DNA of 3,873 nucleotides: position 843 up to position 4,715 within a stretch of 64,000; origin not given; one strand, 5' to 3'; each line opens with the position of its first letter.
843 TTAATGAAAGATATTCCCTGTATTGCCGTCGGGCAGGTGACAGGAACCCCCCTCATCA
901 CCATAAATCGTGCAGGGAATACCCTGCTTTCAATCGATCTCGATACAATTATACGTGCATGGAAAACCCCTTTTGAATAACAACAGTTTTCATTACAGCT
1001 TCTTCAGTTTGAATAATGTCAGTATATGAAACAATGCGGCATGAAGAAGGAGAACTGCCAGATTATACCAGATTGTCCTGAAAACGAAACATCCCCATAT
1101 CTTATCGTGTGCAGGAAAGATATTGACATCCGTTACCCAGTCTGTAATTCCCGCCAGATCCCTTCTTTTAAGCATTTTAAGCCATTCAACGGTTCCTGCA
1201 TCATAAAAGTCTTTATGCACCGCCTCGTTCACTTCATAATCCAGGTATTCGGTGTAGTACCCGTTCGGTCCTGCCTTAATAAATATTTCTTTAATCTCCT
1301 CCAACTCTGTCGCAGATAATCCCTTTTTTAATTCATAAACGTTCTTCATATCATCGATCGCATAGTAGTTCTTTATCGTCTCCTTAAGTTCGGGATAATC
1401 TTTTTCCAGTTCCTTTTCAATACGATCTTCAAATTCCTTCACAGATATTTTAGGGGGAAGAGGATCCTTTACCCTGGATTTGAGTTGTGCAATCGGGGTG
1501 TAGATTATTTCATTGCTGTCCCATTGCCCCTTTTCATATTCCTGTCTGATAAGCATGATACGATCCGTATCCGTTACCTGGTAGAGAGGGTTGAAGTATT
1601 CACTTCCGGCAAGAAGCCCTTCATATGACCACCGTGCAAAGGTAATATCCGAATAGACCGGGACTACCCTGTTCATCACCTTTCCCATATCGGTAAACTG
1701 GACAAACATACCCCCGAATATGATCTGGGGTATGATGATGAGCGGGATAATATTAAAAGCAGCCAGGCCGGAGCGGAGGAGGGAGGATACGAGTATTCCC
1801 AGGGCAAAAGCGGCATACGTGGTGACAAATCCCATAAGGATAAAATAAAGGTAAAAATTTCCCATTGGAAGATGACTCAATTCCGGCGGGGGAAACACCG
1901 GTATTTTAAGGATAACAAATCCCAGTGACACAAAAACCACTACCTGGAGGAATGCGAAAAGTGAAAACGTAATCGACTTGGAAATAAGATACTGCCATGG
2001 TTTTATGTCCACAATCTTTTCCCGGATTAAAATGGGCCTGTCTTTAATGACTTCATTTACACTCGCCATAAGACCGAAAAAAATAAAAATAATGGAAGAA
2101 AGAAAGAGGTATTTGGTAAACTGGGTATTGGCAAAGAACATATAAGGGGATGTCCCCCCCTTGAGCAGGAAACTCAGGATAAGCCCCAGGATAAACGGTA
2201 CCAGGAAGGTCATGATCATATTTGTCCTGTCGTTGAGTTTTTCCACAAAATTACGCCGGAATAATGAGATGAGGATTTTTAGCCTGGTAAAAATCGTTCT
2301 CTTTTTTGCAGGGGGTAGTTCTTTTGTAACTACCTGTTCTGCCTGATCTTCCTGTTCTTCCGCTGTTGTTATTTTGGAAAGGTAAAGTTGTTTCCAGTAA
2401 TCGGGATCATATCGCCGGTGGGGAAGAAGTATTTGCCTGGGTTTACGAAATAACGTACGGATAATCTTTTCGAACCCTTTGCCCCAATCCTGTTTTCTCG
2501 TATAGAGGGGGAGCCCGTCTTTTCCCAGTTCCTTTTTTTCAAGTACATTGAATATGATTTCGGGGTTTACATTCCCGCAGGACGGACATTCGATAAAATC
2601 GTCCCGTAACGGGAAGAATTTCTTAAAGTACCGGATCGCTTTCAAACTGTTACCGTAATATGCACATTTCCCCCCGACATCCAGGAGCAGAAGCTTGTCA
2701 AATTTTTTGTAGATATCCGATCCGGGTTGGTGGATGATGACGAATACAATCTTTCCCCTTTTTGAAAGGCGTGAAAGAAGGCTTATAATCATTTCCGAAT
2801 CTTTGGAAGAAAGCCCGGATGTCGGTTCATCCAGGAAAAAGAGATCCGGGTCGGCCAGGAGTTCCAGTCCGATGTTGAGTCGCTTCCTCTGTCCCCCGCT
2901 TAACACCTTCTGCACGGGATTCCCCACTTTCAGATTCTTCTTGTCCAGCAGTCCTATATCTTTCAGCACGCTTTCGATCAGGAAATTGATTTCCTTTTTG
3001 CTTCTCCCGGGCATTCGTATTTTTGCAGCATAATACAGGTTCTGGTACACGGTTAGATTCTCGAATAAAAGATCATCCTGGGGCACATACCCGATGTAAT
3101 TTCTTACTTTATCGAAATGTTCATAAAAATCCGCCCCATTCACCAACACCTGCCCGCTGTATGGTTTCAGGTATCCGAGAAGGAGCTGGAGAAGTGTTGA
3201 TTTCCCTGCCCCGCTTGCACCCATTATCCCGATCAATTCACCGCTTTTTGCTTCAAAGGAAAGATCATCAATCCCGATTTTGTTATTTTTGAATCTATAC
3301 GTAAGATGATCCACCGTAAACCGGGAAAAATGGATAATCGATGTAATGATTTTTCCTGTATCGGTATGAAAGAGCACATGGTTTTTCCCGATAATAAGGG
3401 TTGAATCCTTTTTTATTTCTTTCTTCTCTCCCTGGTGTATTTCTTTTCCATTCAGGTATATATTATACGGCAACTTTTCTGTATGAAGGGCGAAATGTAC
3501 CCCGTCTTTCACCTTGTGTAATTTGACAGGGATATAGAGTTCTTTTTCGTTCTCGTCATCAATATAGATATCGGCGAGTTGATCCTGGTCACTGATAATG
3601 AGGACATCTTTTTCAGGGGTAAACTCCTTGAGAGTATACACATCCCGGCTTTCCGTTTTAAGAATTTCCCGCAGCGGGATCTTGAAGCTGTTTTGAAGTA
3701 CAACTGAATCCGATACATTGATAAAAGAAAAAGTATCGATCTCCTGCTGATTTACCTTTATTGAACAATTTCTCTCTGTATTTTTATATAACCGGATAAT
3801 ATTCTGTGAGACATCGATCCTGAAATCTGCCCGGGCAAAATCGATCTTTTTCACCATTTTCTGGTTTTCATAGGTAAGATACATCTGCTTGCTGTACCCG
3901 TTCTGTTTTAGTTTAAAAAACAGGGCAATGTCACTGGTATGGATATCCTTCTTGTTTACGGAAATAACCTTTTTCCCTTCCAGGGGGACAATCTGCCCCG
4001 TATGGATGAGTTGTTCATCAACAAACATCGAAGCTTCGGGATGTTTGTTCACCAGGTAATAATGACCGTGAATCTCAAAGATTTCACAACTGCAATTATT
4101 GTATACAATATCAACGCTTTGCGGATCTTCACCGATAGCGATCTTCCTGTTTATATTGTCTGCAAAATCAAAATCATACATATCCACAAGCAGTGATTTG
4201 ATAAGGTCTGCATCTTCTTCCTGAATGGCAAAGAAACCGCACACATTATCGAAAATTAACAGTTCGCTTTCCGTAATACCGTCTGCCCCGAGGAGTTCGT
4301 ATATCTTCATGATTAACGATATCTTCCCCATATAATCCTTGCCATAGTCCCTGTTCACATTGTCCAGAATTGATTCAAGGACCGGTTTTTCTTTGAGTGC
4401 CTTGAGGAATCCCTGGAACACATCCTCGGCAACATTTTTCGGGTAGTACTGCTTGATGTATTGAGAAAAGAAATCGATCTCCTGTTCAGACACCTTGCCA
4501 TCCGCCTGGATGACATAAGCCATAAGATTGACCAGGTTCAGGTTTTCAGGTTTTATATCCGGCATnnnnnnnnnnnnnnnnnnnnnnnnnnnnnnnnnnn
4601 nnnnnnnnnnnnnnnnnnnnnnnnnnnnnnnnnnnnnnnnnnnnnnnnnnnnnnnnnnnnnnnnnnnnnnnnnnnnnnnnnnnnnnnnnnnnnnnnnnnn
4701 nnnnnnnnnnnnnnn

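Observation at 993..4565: Single-polypeptide TerB-like + 2×FHA + ABC ATPase + ABC-2 permease transporter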

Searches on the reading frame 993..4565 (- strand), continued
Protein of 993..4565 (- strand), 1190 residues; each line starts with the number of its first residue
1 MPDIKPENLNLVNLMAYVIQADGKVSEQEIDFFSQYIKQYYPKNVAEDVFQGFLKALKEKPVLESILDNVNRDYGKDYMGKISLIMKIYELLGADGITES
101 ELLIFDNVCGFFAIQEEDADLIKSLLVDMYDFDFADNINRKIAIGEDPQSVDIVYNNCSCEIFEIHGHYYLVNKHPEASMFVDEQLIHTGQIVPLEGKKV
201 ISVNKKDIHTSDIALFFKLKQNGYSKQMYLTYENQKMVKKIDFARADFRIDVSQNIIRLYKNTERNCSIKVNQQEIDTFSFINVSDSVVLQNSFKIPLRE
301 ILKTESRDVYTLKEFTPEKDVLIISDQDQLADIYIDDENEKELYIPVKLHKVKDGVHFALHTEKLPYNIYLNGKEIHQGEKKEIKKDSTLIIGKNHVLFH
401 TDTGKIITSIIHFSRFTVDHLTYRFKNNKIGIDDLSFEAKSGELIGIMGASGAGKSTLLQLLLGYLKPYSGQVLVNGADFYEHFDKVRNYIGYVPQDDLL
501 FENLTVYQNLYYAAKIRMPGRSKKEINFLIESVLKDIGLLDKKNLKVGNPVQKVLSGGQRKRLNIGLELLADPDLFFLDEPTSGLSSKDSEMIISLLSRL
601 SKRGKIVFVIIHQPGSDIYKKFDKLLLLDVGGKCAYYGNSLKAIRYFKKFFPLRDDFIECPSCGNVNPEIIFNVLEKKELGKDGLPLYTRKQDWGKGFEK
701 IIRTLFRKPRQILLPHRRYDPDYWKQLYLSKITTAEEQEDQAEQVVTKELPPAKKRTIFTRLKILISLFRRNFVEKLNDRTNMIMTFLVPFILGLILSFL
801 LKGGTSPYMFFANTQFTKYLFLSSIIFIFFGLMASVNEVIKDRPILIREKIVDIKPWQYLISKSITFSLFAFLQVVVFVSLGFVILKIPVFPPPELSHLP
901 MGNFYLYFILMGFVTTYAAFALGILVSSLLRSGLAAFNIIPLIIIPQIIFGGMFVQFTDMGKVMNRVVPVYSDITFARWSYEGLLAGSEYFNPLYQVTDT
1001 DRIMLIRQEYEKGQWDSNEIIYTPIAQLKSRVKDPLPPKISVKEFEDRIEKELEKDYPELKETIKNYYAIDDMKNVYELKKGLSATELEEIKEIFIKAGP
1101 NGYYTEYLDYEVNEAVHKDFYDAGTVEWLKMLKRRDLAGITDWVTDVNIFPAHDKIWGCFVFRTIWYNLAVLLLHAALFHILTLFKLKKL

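Call 83: search_protein_families(library=pfam, alignment_id=A5, max_evalue=0.01)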
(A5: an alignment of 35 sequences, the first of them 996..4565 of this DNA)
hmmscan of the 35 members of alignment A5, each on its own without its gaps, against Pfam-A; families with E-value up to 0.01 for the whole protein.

A. member 1, window:996-4565:- (1190 aa): 7 families
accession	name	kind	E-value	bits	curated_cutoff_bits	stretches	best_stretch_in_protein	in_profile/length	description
PF00005.33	ABC_tran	-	5.2e-32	111.7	25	1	433-583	2-137/137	ABC transporter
PF01061.29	ABC2_membrane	-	1.4e-19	70.9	26.9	1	766-985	4-207/211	ABC-2 type transporter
PF12698.13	ABC2_membrane_3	-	1.1e-10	41.6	31.6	1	816-967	160-302/347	ABC-2 family transporter protein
PF05099.18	TerB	-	3.1e-07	31.1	24.4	1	9-122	2-116/118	Tellurite resistance protein TerB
PF13304.12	AAA_21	-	2.9e-05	24.7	27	0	484-608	145-295/304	AAA domain, putative AbiEii toxin, Type IV TA system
PF19055.6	ABC2_membrane_7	-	0.0011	18.3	22.7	1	612-649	1-38/410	ABC-2 type transporter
PF03193.22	RsgA_GTPase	-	0.0014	18.9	30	1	413-466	79-130/174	RsgA GTPase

B. families by the number of members that match (of 35 scanned): 35 families (the first 25 are shown)
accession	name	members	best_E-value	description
PF00005.33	ABC_tran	35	1.5e-35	ABC transporter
PF01061.29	ABC2_membrane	35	6.8e-28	ABC-2 type transporter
PF19055.6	ABC2_membrane_7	32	4.2e-14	ABC-2 type transporter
PF12698.13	ABC2_membrane_3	28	4.3e-17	ABC-2 family transporter protein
PF13304.12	AAA_21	28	5.4e-08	AAA domain, putative AbiEii toxin, Type IV TA system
PF05099.18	TerB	21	1.9e-11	Tellurite resistance protein TerB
PF03193.22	RsgA_GTPase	21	3.8e-05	RsgA GTPase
PF13555.12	AAA_29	17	2e-06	P-loop containing region of AAA domain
PF03215.21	Rad17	13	4.1e-06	Rad17 P-loop domain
PF02463.25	SMC_N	7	0.00041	RecF/RecN/SMC N terminal domain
PF13191.12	AAA_16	7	0.0012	AAA ATPase domain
PF00498.31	FHA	3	3.7e-07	FHA domain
PF16697.10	Yop-YscD_cpl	3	2.2e-06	Inner membrane component of T3SS, cytoplasmic domain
PF13238.12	AAA_18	3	2e-05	AAA domain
PF01935.23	DUF87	3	2.4e-05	Helicase HerA, central domain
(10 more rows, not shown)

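Call 94: search_protein_families(library=padloc, proteins=[window:996-4565:-], max_evalue=0.01)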
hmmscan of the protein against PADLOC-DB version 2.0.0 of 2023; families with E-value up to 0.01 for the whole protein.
window:996-4565:- (1190 aa): 3 families
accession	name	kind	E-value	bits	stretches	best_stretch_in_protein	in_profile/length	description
PDLC04135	mad3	-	2.2e-19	68.2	2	554-615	263-325/374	mads_3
PDLC04140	mad8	-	1.9e-08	32.2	1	433-626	18-241/314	mads_8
PDLC02980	AriA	-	0.00045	18.3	0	480-608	141-295/304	-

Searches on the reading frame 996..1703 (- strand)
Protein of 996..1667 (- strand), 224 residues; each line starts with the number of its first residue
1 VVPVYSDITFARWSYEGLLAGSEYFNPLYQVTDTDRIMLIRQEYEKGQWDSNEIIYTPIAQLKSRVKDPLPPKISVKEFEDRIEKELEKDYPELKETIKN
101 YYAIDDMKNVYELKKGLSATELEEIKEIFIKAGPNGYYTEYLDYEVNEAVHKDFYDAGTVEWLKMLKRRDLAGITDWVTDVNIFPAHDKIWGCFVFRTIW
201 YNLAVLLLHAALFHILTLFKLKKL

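Call 8: search_protein_families(library=pfam, proteins=[window:996-1667:-], max_evalue=10)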
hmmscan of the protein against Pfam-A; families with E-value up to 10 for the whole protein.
seq(224 aa): 0 families

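Call 60: predict_structure(alignment_id=A4)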
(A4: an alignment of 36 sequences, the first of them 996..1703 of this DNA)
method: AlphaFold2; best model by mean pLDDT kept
length: 236 residues; sequences in the alignment: 36
mean_pLDDT: 87.2   pTM: 0.75
mean pLDDT of the five models: 87.2, 85.7, 85.1, 84.4, 83.8
residues with pLDDT >= 90: 130; 70-90: 81; 50-70: 16; < 50: 9
segments of 3 or more residues with pLDDT < 50: 1-3, 6-11
pLDDT, mean of each block of 10 residues (from residue 1): 46 56 87 91 85 79 89 96 97 96 97 97 98 98 96 91 87 85 74 78 88 94 96 96
secondary structure, 60 per line:
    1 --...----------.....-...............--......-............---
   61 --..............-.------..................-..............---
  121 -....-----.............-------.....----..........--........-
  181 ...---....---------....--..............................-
elements in order: H16-20 H22-36 H39-44 H46-57 H63-76 E85-87 H88-102 H104-113 E114-117 E122-125 H131-143 H152-155 H160-169 H172-179 H187-190 E200-203 E206-209 H210-235

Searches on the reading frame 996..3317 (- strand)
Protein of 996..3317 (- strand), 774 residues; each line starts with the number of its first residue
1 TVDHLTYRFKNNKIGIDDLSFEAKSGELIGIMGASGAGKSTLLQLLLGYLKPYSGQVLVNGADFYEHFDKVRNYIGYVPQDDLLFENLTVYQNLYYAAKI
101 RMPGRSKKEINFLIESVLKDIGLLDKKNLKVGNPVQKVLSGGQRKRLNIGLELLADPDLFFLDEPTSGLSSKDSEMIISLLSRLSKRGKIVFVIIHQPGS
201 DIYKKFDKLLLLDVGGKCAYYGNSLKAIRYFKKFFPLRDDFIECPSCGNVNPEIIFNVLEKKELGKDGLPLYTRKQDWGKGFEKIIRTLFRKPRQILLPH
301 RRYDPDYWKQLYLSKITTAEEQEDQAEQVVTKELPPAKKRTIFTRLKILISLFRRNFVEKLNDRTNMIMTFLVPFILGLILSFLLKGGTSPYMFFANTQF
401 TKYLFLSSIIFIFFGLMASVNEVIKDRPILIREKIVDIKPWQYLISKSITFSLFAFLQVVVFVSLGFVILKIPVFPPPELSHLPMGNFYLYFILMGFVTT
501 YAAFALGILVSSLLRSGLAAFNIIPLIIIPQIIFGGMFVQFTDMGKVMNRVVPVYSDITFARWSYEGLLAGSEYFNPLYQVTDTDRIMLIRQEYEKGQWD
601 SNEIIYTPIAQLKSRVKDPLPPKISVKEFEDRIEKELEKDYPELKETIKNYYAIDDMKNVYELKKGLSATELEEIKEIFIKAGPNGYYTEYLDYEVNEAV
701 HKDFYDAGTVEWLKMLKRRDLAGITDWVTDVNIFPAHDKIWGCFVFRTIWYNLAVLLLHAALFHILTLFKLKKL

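Call 52: search_solved_structures(query=window:996-3317:-, max_evalue=1e-20)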
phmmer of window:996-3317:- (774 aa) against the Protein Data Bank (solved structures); distinct sequences matched with E-value up to 1e-20: 110 (the best 60 are shown).
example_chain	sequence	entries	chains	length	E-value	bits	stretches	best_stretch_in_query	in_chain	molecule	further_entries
9iuk_A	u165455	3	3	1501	2e-52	181.4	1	10-234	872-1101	Pleiotropic ABC efflux transporter of multiple drugs CDR1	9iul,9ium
7p03_A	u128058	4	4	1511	3.3e-50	174.1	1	22-247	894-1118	Pleiotropic ABC efflux transporter of multiple drugs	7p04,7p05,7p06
9s2c_A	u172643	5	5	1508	4.1e-50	173.8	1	21-237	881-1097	Pleiotropic ABC efflux transporter of multiple drugs CDR1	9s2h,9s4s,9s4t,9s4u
7w01_A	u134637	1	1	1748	4.8e-50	173.6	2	11-201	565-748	Phospholipid-transporting ATPase ABCA3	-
7w02_A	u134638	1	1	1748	3.1e-49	170.9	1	11-201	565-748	Phospholipid-transporting ATPase ABCA3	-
7lkp_A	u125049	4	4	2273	2.7e-44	154.6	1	15-202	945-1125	Retinal-specific phospholipid-transporting ATPase ABCA4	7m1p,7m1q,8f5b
7e7i_A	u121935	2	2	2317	2.8e-44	154.5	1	15-202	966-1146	Retinal-specific phospholipid-transporting ATPase ABCA4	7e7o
7lkz_A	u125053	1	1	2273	1.7e-43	151.9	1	15-202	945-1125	Retinal-specific phospholipid-transporting ATPase ABCA4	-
7e7q_A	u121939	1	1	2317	1.8e-43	151.8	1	15-202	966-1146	Retinal-specific phospholipid-transporting ATPase ABCA4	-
7r8c_A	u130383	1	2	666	1.2e-41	145.8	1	8-247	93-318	Isoform 4 of ATP-binding cassette sub-family G member 1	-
7r8d_A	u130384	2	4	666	3e-41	144.5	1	8-247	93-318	Isoform 4 of ATP-binding cassette sub-family G member 1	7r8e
7fdv_A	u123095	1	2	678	3.2e-41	144.4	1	8-247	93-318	ATP-binding cassette sub-family G member 1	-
7oz1_A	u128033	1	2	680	3.3e-41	144.4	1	8-247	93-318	Isoform 4 of ATP-binding cassette sub-family G member 1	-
5do7_B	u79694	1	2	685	1.7e-40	142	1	13-233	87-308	ATP-binding cassette sub-family G member 8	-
8cub_D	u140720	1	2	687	1.7e-40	142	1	13-233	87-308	ATP-binding cassette sub-family G member 8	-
7tdt_A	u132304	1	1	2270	1.2e-38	135.8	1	11-225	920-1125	Phospholipid-transporting ATPase ABCA1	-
7tby_A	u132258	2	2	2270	1.2e-38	135.8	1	11-225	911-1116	ATP-binding cassette, sub-family A (ABC1), member 1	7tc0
7tbz_A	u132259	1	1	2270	1.2e-38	135.8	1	11-225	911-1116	ATP-binding cassette, sub-family A (ABC1), member 1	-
7tbw_A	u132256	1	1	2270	8e-38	133.2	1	11-225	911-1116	ATP-binding cassette, sub-family A (ABC1), member 1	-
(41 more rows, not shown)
